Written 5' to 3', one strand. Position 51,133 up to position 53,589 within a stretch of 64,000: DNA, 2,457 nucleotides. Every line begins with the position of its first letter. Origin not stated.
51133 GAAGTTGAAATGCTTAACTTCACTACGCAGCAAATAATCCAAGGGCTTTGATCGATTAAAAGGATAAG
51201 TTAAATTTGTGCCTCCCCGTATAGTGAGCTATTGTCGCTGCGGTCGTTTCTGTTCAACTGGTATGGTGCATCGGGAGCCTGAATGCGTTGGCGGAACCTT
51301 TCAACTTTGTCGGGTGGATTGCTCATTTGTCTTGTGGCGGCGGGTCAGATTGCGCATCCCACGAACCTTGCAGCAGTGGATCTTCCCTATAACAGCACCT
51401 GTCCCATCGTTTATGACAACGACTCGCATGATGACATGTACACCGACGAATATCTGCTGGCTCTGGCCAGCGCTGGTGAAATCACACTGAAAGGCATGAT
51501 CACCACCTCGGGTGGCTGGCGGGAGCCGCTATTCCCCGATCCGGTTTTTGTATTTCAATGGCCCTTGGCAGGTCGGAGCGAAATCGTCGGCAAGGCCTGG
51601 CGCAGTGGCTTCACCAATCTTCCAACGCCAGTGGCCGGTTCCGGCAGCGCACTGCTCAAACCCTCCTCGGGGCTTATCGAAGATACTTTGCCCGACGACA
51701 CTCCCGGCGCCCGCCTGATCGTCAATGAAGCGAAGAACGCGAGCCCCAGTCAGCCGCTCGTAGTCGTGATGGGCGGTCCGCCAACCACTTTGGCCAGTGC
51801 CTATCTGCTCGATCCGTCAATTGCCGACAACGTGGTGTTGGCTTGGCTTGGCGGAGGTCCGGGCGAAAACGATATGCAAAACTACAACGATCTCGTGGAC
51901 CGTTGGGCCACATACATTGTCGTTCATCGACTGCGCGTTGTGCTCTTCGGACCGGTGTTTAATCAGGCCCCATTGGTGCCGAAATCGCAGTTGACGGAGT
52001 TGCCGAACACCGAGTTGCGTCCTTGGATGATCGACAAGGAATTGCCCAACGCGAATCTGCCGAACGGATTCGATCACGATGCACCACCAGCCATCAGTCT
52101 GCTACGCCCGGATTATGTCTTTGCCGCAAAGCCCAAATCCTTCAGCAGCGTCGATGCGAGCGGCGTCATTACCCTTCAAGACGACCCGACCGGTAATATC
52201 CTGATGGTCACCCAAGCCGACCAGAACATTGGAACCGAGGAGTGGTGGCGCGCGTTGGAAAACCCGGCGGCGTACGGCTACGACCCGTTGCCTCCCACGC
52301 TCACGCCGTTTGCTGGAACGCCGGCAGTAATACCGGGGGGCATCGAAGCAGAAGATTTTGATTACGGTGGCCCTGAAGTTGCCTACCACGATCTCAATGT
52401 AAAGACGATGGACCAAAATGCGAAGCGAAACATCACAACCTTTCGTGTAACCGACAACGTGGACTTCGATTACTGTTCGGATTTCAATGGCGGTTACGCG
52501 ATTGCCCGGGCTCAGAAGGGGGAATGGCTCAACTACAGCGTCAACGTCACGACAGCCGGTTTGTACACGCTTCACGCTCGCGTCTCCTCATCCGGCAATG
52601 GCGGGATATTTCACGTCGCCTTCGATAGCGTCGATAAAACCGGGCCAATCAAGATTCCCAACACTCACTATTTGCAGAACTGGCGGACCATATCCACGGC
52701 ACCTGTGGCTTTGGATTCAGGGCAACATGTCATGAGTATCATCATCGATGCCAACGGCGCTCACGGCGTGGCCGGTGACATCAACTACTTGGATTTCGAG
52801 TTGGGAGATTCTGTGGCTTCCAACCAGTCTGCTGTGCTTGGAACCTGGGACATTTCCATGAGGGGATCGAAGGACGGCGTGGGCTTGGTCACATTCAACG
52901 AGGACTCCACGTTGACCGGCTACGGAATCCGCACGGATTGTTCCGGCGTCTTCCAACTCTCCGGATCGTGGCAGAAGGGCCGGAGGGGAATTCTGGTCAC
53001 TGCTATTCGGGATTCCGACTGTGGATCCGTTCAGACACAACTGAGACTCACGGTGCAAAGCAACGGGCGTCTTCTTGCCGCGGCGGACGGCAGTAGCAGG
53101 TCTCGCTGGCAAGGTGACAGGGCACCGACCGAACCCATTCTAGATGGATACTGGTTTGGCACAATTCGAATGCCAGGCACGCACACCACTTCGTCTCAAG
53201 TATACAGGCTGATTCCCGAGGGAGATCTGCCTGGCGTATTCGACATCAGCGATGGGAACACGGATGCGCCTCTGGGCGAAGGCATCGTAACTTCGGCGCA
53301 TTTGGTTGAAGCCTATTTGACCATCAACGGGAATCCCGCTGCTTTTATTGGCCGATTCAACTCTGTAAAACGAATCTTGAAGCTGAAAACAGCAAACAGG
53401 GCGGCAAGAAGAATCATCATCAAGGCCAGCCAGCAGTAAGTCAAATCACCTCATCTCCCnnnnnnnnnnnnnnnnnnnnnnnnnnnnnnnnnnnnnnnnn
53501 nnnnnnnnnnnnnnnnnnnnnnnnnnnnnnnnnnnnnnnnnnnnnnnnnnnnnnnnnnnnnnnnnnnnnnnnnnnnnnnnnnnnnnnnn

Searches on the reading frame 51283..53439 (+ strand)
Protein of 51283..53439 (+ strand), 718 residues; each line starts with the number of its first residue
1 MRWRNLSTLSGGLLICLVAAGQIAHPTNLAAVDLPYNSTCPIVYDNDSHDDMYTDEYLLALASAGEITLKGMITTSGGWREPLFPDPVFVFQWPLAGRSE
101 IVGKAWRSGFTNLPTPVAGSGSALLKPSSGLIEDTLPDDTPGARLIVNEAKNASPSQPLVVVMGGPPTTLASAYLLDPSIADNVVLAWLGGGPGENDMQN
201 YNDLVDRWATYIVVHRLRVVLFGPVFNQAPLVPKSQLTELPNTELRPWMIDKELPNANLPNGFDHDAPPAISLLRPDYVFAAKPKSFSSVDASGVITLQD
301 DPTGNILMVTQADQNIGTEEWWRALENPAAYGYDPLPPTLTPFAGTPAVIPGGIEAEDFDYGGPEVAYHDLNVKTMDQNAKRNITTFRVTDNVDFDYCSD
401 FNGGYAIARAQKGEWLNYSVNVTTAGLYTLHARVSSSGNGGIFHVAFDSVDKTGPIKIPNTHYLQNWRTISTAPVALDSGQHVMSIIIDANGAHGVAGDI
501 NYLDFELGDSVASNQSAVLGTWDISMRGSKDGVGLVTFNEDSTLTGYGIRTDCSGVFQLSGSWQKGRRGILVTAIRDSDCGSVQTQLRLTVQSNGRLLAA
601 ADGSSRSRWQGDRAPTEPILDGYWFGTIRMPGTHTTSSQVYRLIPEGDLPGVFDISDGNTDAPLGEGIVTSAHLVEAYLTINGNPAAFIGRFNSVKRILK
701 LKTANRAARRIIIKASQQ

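Call 75: search_protein_families(library=pfam, proteins=[window:51283-53439:+], max_evalue=0.00001)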
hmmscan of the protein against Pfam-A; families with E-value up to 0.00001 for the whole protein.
window:51283-53439:+ (718 aa): 3 families
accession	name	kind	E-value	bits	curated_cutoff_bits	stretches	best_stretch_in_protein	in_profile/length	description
PF03422.21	CBM_6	-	6.6e-14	52.7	28.9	1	390-505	8-123/125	Carbohydrate binding module (family 6)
PF18099.7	CBM_35_2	-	3.3e-11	43.7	23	1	392-491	4-103/112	Carbohydrate binding module (family 35)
PF01156.24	IU_nuc_hydro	-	1.3e-06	28.7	34.2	1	128-243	79-205/297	Inosine-uridine preferring nucleoside hydrolase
